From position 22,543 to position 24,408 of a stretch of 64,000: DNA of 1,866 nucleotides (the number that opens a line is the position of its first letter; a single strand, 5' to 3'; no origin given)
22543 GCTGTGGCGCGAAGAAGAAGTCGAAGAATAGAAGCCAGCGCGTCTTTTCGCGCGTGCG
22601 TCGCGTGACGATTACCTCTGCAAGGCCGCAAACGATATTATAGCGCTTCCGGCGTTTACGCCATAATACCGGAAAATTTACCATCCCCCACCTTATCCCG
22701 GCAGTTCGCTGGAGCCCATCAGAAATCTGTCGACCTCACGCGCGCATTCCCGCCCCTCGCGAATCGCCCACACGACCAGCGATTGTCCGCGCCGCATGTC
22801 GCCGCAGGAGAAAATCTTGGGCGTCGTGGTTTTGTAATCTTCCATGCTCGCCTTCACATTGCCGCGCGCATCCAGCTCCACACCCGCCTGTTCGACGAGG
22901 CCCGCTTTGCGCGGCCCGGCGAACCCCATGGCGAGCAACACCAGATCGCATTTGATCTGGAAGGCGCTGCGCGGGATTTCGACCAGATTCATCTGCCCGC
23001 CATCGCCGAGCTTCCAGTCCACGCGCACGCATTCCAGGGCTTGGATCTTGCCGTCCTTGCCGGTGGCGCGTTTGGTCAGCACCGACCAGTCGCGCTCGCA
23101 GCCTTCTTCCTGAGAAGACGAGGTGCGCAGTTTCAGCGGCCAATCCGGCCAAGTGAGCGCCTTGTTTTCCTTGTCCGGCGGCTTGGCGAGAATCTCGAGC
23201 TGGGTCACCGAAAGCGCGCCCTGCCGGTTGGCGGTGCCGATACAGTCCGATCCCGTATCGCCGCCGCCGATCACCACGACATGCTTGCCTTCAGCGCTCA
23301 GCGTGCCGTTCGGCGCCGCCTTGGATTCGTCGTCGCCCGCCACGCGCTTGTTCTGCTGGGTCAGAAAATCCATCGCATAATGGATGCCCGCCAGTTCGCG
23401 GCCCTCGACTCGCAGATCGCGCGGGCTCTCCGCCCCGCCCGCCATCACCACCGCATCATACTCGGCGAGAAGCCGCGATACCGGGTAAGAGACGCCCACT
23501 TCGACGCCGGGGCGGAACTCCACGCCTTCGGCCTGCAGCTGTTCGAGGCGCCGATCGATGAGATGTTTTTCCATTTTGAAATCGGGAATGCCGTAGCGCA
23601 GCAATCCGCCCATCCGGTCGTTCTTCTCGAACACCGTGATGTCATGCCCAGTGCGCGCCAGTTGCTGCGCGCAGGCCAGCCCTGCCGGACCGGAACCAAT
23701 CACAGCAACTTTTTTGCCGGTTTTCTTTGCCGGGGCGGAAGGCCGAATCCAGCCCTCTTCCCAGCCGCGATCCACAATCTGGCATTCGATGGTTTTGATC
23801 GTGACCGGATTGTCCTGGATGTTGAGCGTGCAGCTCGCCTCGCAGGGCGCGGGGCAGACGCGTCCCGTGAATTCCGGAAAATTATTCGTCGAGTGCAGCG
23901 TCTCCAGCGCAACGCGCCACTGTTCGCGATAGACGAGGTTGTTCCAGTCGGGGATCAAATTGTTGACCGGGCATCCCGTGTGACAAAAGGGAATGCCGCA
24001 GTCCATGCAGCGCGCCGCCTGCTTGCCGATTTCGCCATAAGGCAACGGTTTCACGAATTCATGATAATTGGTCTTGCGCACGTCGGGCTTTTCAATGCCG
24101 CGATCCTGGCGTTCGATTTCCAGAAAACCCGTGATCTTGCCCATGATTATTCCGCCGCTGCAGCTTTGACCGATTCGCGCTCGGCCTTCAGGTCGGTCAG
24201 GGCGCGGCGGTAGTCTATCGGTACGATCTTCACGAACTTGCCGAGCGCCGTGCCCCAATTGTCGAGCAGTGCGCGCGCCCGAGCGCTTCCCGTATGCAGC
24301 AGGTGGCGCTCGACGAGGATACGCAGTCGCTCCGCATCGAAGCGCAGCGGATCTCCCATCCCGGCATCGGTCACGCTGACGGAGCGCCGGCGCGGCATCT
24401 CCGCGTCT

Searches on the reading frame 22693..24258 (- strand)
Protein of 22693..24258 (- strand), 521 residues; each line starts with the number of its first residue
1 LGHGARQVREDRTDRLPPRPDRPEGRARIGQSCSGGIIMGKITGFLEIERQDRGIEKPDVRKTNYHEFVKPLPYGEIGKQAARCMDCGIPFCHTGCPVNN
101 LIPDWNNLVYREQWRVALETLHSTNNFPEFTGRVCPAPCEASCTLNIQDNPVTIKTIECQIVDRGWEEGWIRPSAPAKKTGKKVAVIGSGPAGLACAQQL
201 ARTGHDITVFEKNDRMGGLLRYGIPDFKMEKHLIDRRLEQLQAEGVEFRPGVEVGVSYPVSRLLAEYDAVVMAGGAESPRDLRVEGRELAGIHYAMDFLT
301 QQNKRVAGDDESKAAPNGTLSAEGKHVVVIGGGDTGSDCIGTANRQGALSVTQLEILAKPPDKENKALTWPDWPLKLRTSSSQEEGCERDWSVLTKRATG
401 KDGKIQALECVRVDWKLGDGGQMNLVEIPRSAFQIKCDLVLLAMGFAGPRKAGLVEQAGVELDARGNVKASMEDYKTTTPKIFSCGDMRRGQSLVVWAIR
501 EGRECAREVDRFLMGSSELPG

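Call 5: search_protein_families(library=pfam, proteins=[window:22693-24258:-])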
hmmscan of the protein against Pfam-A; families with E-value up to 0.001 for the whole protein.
window:22693-24258:- (521 aa): 15 families
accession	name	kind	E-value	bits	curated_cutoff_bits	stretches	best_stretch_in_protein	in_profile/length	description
PF07992.20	Pyr_redox_2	-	3.8e-28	99.2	26.1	1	182-502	1-291/291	Pyridine nucleotide-disulphide oxidoreductase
PF14691.11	Fer4_20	-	5.7e-25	87.8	25.8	1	62-169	2-112/113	Dihydroprymidine dehydrogenase domain II, 4Fe-4S cluster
PF13450.12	NAD_binding_8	-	4.4e-11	43.3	21.9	1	186-220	1-35/68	NAD(P)-binding Rossmann-like domain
PF00070.33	Pyr_redox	-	3.5e-10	40.7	22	1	183-217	1-35/82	Pyridine nucleotide-disulphide oxidoreductase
PF13738.12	Pyr_redox_3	-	5.2e-09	36.2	30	0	186-215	2-32/305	Pyridine nucleotide-disulphide oxidoreductase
PF01266.30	DAO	-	4.8e-08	33.3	27.9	1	183-217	1-35/353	FAD dependent oxidoreductase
PF03486.20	HI0933_like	-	1.4e-07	31.6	50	1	183-217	2-36/244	HI0933-like protein Rossmann domain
PF01593.30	Amino_oxidase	-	2.4e-07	30.8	19.8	1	192-221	2-31/443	Flavin containing amine oxidoreductase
PF12831.13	FAD_oxidored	-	6.8e-07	29.3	27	1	184-224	2-42/416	FAD dependent oxidoreductase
PF00890.30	FAD_binding_2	-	4.3e-06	26.6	20.4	1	184-218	2-36/414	FAD binding domain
PF13241.12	NAD_binding_7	-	1.5e-05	25.9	22.1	0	180-214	6-40/104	Putative NAD(P)-binding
PF01262.27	AlaDh_PNT_C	-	2.2e-05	24.4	23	0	183-214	30-61/214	Alanine dehydrogenase/PNT, C-terminal domain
PF00743.25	FMO-like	-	0.00025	20.1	22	0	182-222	2-42/532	Flavin-binding monooxygenase-like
PF01494.25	FAD_binding_3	-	0.00026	20.8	22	1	183-215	3-35/349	FAD binding domain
PF01946.23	Thi4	-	0.00044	20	26.2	0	183-220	19-57/235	Thi4 family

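Call 6: search_protein_families(library=ncbifam, proteins=[window:22693-24258:-])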
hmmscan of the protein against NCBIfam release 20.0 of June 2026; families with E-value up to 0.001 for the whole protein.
window:22693-24258:- (521 aa): 90 families (the best 25 are shown)
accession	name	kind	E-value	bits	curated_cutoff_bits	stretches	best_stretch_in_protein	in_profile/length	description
TIGR01317.1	GOGAT_sm_gam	subfamily_domain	6.2e-215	714.6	447.7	1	41-520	1-485/485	glutamate synthase small subunit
TIGR01318.1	gltD_gamma_fam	subfamily_domain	6.8e-101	338.1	482.95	1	46-513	4-465/467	glutamate synthase, small subunit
NF009410.0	PRK12771.1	subfamily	9.6e-94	315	516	1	90-516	48-448/566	NAD(P)-binding protein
NF009408.0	PRK12769.1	equivalog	1.7e-90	304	1003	1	58-513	201-651/659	formate-dependent uric acid utilization protein AegA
TIGR01316.1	gltA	equivalog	3.5e-75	253.5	471.75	1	78-513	22-449/449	NADPH-dependent glutamate synthase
NF009414.0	PRK12778.1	equivalog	5.9e-75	253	1103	1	47-514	293-750/752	bifunctional dihydroorotate dehydrogenase B NAD binding subunit/NADPH-dependent glutamate synthase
NF009451.0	PRK12809.1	equivalog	1.8e-69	234.7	1154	1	59-509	185-630/639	formate-dependent uric acid utilization protein YgfT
NF009454.0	PRK12814.1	equivalog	6.8e-68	229.6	916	1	83-516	96-503/657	putative NADPH-dependent glutamate synthase small subunit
NF010590.0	PRK13984.1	equivalog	3.3e-62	210.5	946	1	44-515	152-608/611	putative oxidoreductase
TIGR03315.1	Se_ygfK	equivalog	1.1e-60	205.2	835.3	1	82-509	437-835/1012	putative selenate reductase subunit YgfK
NF009413.0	PRK12775.1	equivalog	1.1e-59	202.2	1895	1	61-515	310-756/1006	putative trifunctional 2-polyprenylphenol hydroxylase/glutamate synthase subunit beta/ferritin domain-containing protein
NF009409.0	PRK12770.1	subfamily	4.4e-46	157.6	343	1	175-516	12-353/360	putative glutamate synthase subunit beta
NF009415.0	PRK12779.1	equivalog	2.9e-44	151.2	1519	1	93-349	211-472/944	putative bifunctional glutamate synthase subunit beta/2-polyprenylphenol hydroxylase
NF045663.1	diclust_near_Sec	equivalog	2.8e-39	134.8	530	1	79-284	7-206/759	pyridine nucleotide-disulfide oxidoreductase/dicluster-binding protein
TIGR03997.1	mycofact_OYE_2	equivalog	2.1e-18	66.1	793.15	1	139-304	341-500/645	mycofactocin system FadH/OYE family oxidoreductase 2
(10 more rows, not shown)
